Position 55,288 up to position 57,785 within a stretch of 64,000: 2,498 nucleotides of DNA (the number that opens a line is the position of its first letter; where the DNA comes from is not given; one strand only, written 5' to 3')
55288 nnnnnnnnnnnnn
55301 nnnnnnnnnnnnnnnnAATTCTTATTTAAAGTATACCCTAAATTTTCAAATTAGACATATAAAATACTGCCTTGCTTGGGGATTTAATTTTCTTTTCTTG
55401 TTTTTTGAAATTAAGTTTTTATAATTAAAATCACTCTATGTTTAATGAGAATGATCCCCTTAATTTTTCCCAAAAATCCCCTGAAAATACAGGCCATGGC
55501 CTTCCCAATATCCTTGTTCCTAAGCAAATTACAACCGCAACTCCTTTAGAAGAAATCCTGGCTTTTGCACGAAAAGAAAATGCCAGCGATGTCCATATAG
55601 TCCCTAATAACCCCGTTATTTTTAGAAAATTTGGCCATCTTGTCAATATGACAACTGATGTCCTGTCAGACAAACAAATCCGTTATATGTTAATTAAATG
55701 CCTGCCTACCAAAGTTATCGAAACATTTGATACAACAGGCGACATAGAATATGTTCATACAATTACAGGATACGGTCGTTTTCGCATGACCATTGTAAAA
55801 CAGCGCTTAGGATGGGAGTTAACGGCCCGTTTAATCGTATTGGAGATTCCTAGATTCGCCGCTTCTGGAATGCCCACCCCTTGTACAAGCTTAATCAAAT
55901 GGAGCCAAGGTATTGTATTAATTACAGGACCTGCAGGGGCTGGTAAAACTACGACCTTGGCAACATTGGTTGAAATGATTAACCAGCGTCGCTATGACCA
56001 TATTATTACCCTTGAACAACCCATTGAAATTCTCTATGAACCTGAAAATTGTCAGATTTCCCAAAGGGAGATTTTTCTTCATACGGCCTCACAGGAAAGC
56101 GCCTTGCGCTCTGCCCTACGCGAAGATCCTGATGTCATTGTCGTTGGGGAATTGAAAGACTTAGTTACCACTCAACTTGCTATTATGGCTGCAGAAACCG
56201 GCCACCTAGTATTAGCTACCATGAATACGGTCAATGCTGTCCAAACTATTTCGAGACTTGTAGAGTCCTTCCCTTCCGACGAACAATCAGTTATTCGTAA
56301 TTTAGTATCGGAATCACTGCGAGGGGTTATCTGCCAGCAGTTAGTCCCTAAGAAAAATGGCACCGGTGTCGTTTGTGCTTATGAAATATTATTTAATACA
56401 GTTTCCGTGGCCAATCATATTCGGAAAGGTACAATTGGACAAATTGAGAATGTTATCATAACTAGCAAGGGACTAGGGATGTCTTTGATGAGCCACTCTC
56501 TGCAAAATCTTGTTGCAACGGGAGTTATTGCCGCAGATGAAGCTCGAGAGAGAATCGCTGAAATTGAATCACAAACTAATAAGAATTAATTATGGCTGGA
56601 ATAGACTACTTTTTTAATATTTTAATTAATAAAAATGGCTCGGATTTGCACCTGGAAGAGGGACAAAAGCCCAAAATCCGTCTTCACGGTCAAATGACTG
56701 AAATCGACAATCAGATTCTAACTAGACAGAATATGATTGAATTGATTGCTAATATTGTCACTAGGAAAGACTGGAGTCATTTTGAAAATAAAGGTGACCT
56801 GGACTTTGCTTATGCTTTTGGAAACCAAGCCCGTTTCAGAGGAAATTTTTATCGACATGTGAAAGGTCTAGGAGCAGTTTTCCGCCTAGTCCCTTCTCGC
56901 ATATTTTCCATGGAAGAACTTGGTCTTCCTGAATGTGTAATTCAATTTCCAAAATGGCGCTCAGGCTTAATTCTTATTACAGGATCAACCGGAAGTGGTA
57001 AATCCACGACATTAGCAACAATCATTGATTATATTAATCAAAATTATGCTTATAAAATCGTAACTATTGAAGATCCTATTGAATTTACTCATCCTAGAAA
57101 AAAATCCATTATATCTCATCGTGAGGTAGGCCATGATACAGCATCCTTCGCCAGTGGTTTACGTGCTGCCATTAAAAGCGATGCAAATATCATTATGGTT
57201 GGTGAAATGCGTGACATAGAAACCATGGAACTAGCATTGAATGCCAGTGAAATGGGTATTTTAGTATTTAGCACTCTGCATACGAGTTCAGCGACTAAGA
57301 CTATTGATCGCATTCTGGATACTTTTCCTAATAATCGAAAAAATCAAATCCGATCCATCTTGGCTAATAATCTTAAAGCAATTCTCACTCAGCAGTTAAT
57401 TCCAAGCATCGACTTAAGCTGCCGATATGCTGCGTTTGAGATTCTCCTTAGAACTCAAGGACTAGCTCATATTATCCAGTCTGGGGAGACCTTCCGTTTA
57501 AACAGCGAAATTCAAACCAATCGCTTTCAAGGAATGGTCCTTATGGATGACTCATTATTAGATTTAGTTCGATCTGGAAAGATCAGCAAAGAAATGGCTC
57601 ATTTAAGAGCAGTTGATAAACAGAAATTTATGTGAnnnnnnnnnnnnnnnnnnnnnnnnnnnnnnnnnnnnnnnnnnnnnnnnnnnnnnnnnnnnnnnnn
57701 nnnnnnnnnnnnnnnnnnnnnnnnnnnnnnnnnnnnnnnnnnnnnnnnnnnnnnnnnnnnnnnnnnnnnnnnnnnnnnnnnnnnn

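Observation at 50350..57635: Two giant mucin-like type IV pilin-family proteins transcribed divergently from a pair of PilT-family ATPases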

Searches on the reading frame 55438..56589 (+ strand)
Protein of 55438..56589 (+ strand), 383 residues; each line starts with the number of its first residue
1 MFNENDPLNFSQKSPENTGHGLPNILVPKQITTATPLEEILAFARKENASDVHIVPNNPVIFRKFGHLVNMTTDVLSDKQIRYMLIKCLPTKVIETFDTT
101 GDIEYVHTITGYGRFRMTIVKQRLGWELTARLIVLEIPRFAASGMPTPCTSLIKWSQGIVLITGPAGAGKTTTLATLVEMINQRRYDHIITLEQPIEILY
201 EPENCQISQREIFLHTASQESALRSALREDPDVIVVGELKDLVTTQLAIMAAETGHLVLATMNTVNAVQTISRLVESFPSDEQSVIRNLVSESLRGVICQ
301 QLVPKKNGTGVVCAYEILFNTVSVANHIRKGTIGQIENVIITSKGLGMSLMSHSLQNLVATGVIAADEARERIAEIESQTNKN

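Call 3: search_protein_families(library=pfam, proteins=[window:55438-56589:+], max_evalue=1)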
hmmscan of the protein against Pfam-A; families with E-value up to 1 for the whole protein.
window:55438-56589:+ (383 aa): 39 families (the best 25 are shown)
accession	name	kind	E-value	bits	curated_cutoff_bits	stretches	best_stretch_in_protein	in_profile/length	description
PF00437.27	T2SSE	-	4.8e-39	134.5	24.9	1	40-305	15-280/370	Type II/IV secretion system protein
PF13401.12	AAA_22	-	3.8e-06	27.7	27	1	156-194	4-33/130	AAA domain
PF13191.12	AAA_16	-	3.3e-05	24.9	32.6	1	158-229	25-96/167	AAA ATPase domain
PF13604.12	AAA_30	-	4.2e-05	23.8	27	1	153-185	14-46/191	AAA domain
PF20720.3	nSTAND3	-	0.00022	21.4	27.2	1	156-200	16-61/155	Novel STAND NTPase 3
PF25199.1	nSTAND_NTPase5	-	0.00023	21.5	34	1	158-206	42-92/145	Novel STAND NTPase 5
PF13245.12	AAA_19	-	0.00047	20.8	25.1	1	156-186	10-40/134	AAA domain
PF02562.22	PhoH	-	0.0012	18.8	27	1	153-196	16-59/205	PhoH-like protein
PF00448.28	SRP54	-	0.0018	18.4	22.7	1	159-189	3-33/196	SRP54-type protein, GTPase domain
PF00005.33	ABC_tran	-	0.0038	18.3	25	1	158-213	12-62/137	ABC transporter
PF19993.5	DO-GTPase2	-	0.0046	17.1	27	1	160-188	3-31/226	Double-GTPase 2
PF13238.12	AAA_18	-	0.005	17.7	29.4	1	160-208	1-51/128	AAA domain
PF13476.12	AAA_23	-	0.0061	17.7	27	1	156-174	18-36/201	AAA domain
PF03266.21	NTPase_1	-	0.0071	16.6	23.9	1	160-185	2-27/168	NTPase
PF05729.18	NACHT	-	0.0091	16.3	26.7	1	160-188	3-31/167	NACHT domain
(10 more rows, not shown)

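Call 4: search_protein_families(library=ncbifam, proteins=[window:55438-56589:+], max_evalue=1)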
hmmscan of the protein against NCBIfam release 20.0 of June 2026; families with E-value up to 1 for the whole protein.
window:55438-56589:+ (383 aa): 38 families (the best 25 are shown)
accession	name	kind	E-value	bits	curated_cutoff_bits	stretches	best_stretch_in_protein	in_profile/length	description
TIGR01420.1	pilT_fam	subfamily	2.1e-101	339.6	319.1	1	37-372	2-337/343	PilT/PilU family type 4a pilus ATPase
TIGR02533.1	type_II_gspE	equivalog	1.3e-35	123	630.25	1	150-304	236-380/486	type II secretion system ATPase GspE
NF041000.1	ATPase_ComGA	equivalog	4e-35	121.1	300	1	39-304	2-266/267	competence type IV pilus ATPase ComGA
TIGR02525.1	plasmid_TraJ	equivalog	4.4e-35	121.3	368.3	1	32-310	7-305/372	plasmid transfer ATPase TraJ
TIGR02538.1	type_IV_pilB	equivalog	1.7e-33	116.1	675.65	1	153-276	312-431/564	type IV-A pilus assembly ATPase PilB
TIGR02524.1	dot_icm_DotB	equivalog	1.5e-32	113.2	463.3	1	37-314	6-296/358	Dot/Icm type IV secretion system ATPase DotB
NF007755.0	PRK10436.1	equivalog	1.3e-31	109.8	617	1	35-305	87-357/465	type II secretion system protein GspE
NF053534.1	T4PilAsmATPsTfpB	equivalog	6.2e-31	107.4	850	1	151-304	330-473/584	type IV pilus assembly ATPase TfpB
TIGR02782.1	TrbB_P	equivalog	4.4e-12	45.9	304.55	1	158-299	137-277/303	P-type conjugative transfer ATPase TrbB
NF058587.1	archaellum_moto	equivalog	4.9e-12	45.4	550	1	160-275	278-394/527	archaellum flagellar ATPase motor FlaI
TIGR02788.1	VirB11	equivalog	1.9e-09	37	249.95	1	159-281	146-269/308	P-type DNA transfer ATPase VirB11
NF010407.0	PRK13833.1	subfamily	5.9e-09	35.8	499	1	160-299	147-284/323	conjugal transfer protein TrbB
NF010469.0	PRK13894.1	subfamily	8e-09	35.3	508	1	160-298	152-290/320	conjugal transfer ATPase TrbB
TIGR03819.1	heli_sec_ATPase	hypoth_equivalog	2.5e-08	33.5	373.15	1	157-258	178-280/340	TadA family conjugal transfer-associated ATPase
NF010425.0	PRK13851.1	equivalog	2.5e-08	33.2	461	1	158-279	163-285/344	type IV secretion system protein VirB11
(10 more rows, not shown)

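Call 42: find_related_loci(query=window:55438-56586:+, collection=metagenome_contigs, flank=10000)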
Query window:55438-56586:+ (383 aa) in metagenome_contigs; peptide patterns used: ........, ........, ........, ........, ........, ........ (x = any residue, [..] = any of these).
111 stretches matched a pattern; 7 encode a relative of the query (tblastn E <= 1e-3); 7 distinct loci.
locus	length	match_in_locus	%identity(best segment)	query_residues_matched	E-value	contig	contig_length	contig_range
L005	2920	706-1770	61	18-372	1e-154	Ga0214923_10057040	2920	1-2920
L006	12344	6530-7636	60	4-372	3e-143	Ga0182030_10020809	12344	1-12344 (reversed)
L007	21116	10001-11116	59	1-372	5e-142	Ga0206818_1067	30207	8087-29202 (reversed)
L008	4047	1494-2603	56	7-372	2e-145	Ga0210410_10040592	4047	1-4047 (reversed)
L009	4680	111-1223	59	2-372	6e-144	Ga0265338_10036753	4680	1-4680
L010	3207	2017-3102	59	7-372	3e-143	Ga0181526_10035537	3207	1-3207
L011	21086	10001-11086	59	7-372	3e-138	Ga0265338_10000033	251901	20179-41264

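Call 49: search_solved_structures(query=window:55438-56586:+, max_evalue=1e-20, show_alignments=1)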
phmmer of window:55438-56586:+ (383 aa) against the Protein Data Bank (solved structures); distinct sequences matched with E-value up to 1e-20: 18.
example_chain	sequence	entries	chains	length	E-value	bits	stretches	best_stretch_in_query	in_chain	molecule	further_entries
3jvu_A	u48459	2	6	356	2e-73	250.4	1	37-373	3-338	Twitching mobility protein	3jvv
2ewv_A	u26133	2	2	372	3.6e-64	220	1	38-372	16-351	twitching motility protein PilT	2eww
2gsz_A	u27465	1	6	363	4.3e-64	219.7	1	39-372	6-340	twitching motility protein PilT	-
5zfq_A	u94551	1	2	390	3.9e-63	216.6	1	37-374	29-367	Twitching motility pilus retraction protein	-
5fl3_A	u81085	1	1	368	1.4e-62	214.7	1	38-370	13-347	PILI RETRACTION PROTEIN PILT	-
6ojx_A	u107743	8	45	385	2.5e-62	213.9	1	26-367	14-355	Twitching motility pilus retraction ATPase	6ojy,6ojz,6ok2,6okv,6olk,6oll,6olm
2eyu_A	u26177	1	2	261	7e-55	189.4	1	135-372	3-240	twitching motility protein PilT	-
10my_A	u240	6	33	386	7.6e-51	176.1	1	47-369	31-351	PilT/PilU family type 4a pilus ATPase | Twitching motility protein PilT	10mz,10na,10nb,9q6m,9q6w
9n32_A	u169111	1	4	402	2.1e-50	174.7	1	36-369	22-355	PilU protein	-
6geb_A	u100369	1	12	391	9.4e-31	110.1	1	19-319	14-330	DotB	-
4pht_A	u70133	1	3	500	2.5e-24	89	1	40-303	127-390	General secretory pathway protein E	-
1p9r_A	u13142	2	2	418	2.8e-24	88.8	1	151-303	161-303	General secretion pathway protein E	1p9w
4kss_A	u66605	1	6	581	5.9e-24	87.7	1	151-303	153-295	Type II secretion system protein E, hemolysin-coregulated protein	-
4ksr_A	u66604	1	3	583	6e-24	87.7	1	151-303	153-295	Type II secretion system protein E, Hemolysin-coregulated protein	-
5zfr_A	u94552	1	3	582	1e-22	83.7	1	41-277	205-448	Type IV pilus biogenesis ATPase PilB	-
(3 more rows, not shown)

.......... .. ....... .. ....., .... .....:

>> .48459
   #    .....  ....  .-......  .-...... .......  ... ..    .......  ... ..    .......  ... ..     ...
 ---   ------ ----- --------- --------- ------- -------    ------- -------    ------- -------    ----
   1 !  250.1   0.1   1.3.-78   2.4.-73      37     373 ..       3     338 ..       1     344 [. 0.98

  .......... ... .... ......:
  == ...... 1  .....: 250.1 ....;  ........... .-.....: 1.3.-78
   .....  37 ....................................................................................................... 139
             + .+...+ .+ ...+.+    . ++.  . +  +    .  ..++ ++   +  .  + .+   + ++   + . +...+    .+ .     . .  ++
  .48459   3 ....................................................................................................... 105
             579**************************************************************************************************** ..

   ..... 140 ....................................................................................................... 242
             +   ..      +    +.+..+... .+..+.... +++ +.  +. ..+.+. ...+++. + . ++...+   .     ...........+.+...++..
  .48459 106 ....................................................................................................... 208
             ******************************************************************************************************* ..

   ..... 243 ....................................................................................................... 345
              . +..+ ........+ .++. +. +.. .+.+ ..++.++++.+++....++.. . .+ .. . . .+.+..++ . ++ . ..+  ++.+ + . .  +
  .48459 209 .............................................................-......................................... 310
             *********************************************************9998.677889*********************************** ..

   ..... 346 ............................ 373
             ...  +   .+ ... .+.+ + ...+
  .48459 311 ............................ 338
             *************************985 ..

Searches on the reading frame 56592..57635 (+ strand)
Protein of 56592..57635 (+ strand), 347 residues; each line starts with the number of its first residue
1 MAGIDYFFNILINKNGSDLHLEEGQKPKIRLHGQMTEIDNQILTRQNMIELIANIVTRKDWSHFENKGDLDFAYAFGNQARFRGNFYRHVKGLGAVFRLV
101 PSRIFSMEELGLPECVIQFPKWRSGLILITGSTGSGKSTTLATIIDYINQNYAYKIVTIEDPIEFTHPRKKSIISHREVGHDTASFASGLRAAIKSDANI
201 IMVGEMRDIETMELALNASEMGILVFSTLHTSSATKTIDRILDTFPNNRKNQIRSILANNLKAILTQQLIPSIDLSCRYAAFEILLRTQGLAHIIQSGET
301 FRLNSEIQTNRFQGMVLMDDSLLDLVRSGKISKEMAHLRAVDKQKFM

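Call 3: search_protein_families(library=pfam, proteins=[window:56592-57635:+], max_evalue=1)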
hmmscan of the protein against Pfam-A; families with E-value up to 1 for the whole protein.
window:56592-57635:+ (347 aa): 30 families (the best 25 are shown)
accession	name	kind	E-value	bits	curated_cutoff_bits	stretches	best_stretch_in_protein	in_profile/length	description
PF00437.27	T2SSE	-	8.6e-42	143.5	24.9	1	11-284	19-288/370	Type II/IV secretion system protein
PF04851.21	ResIII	-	6.1e-05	23.4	22.5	1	127-248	26-153/164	Type III restriction enzyme, res subunit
PF20720.3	nSTAND3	-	0.00064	19.9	27.2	1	124-173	17-68/155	Novel STAND NTPase 3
PF06414.18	Zeta_toxin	-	0.00068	19.6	22.3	1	126-244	18-147/199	Zeta toxin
PF01935.23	DUF87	-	0.00085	19.9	23.2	1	127-159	26-58/220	Helicase HerA, central domain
PF13245.12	AAA_19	-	0.0016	19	25.1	1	123-154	10-41/134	AAA domain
PF25199.1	nSTAND_NTPase5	-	0.0016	18.8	34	1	125-167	42-84/145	Novel STAND NTPase 5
PF13555.12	AAA_29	-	0.0016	18.6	27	1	123-141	21-39/61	P-loop containing region of AAA domain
PF13476.12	AAA_23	-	0.0019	19.3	27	1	117-142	15-37/201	AAA domain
PF01580.24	FtsK_SpoIIIE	-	0.0026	17.7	24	1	119-145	35-60/221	FtsK/SpoIIIE family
PF24883.2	NPHP3_N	-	0.0032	18.1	24.8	1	121-151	14-49/164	Nephrocystin 3, N-terminal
PF13401.12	AAA_22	-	0.0047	17.7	27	1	124-160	5-33/130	AAA domain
PF13191.12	AAA_16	-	0.0057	17.6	32.6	1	124-153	24-53/167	AAA ATPase domain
PF03266.21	NTPase_1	-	0.024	14.9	23.9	1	127-152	2-28/168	NTPase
PF00005.33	ABC_tran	-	0.028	15.5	25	1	125-149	12-36/137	ABC transporter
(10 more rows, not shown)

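Call 4: search_protein_families(library=ncbifam, proteins=[window:56592-57635:+], max_evalue=1)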
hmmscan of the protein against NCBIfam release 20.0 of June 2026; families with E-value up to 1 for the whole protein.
window:56592-57635:+ (347 aa): 30 families (the best 25 are shown)
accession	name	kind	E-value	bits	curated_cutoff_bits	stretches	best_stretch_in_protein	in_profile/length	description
TIGR01420.1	pilT_fam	subfamily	1.3e-116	389.6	319.1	1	9-343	7-341/343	PilT/PilU family type 4a pilus ATPase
TIGR02525.1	plasmid_TraJ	equivalog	9.8e-45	153.1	368.3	1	6-336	14-363/372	plasmid transfer ATPase TraJ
TIGR02533.1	type_II_gspE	equivalog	1e-34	120.1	630.25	1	122-281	241-390/486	type II secretion system ATPase GspE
TIGR02524.1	dot_icm_DotB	equivalog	1.5e-34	119.7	463.3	1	13-304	15-318/358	Dot/Icm type IV secretion system ATPase DotB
TIGR02538.1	type_IV_pilB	equivalog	2.9e-33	115.3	675.65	1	12-243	193-431/564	type IV-A pilus assembly ATPase PilB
NF007755.0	PRK10436.1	equivalog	4.4e-33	114.7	617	1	10-283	95-368/465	type II secretion system protein GspE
NF041000.1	ATPase_ComGA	equivalog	2.4e-31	108.7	300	1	118-271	122-266/267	competence type IV pilus ATPase ComGA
NF053534.1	T4PilAsmATPsTfpB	equivalog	1.6e-28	99.5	850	1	121-244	333-452/584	type IV pilus assembly ATPase TfpB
NF058587.1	archaellum_moto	equivalog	2.3e-17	62.9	550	1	127-242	278-394/527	archaellum flagellar ATPase motor FlaI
TIGR02782.1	TrbB_P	equivalog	1.8e-11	43.9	304.55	1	127-265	139-276/303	P-type conjugative transfer ATPase TrbB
TIGR02788.1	VirB11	equivalog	4.7e-10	39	249.95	1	127-249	147-270/308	P-type DNA transfer ATPase VirB11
TIGR03819.1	heli_sec_ATPase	hypoth_equivalog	3.5e-08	33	373.15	1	127-237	181-293/340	TadA family conjugal transfer-associated ATPase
NF010469.0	PRK13894.1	subfamily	1.3e-07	31.3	508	1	127-245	152-268/320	conjugal transfer ATPase TrbB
NF053672.1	bindosome_BasE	exception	1.8e-07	30.3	1000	1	128-247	274-394/512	bindosome assembly system ATPase subunit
NF010407.0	PRK13833.1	subfamily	3.6e-07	29.9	499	1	127-260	147-278/323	conjugal transfer protein TrbB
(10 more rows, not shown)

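Call 9: find_encoding_contigs(protein=window:56592-57635:+, flank=10000, max_places=6)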
Protein window:56592-57635:+ (347 aa): 1 contig read that carries it; 1 place shown.
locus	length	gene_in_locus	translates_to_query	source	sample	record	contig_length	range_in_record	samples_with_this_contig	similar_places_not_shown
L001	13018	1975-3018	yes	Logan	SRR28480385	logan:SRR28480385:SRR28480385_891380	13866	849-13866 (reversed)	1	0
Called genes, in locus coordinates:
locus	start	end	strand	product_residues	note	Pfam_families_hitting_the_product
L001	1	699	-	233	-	?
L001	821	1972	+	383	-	PF00437:T2SSE, PF13401:AAA_22 (weak)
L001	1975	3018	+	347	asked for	PF00437:T2SSE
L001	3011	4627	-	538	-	PF01293:PEPCK_ATP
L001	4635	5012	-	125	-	PF00072:Response_reg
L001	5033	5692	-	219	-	-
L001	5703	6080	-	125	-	PF00072:Response_reg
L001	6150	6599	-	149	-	PF05036:SPOR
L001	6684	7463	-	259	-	PF00929:RNase_T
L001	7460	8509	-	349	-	PF07478:Dala_Dala_lig_C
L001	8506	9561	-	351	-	-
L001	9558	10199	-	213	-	-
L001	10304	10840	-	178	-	PF01471:PG_binding_1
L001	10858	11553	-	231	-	PF05359:DUF748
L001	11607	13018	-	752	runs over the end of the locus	?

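Call 50: search_solved_structures(query=window:56592-57632:+, max_evalue=1e-20, show_alignments=1)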
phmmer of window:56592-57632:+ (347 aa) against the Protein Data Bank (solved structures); distinct sequences matched with E-value up to 1e-20: 19.
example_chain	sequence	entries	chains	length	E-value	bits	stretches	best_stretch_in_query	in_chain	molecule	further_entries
3jvu_A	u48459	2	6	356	1.6e-81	277.1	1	14-340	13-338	Twitching mobility protein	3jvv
5fl3_A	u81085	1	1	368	1.5e-76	260.8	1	10-342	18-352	PILI RETRACTION PROTEIN PILT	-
6ojx_A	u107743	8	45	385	4.6e-76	259.2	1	2-342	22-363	Twitching motility pilus retraction ATPase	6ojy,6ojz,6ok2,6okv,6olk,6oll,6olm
5zfq_A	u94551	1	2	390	4.8e-76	259.1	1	2-344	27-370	Twitching motility pilus retraction protein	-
2gsz_A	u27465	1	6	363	2.6e-75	256.7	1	12-338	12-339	twitching motility protein PilT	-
2ewv_A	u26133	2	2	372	2.8e-75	256.6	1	12-338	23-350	twitching motility protein PilT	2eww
2eyu_A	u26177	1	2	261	1.3e-61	211.7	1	101-338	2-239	twitching motility protein PilT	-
9n32_A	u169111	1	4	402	4.7e-60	206.6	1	7-338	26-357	PilU protein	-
10my_A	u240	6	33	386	1.9e-54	188.2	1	7-336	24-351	PilT/PilU family type 4a pilus ATPase | Twitching motility protein PilT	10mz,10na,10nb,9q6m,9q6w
6geb_A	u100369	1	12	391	1.9e-33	119.2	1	13-321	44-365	DotB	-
3jc8_Ba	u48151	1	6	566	2.5e-25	92.5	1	11-244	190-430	Type IV-A pilus assembly ATPase PilB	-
5zfr_A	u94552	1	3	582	4.2e-25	91.8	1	10-244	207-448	Type IV pilus biogenesis ATPase PilB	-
5tsg_B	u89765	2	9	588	7.2e-25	91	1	11-243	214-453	Type IV pilus biogenesis ATPase PilB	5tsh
6olj_C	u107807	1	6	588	7.3e-25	91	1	11-243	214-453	Type IV pilus biogenesis ATPase PilB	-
4pht_A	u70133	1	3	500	1e-23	87.2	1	124-277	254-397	General secretory pathway protein E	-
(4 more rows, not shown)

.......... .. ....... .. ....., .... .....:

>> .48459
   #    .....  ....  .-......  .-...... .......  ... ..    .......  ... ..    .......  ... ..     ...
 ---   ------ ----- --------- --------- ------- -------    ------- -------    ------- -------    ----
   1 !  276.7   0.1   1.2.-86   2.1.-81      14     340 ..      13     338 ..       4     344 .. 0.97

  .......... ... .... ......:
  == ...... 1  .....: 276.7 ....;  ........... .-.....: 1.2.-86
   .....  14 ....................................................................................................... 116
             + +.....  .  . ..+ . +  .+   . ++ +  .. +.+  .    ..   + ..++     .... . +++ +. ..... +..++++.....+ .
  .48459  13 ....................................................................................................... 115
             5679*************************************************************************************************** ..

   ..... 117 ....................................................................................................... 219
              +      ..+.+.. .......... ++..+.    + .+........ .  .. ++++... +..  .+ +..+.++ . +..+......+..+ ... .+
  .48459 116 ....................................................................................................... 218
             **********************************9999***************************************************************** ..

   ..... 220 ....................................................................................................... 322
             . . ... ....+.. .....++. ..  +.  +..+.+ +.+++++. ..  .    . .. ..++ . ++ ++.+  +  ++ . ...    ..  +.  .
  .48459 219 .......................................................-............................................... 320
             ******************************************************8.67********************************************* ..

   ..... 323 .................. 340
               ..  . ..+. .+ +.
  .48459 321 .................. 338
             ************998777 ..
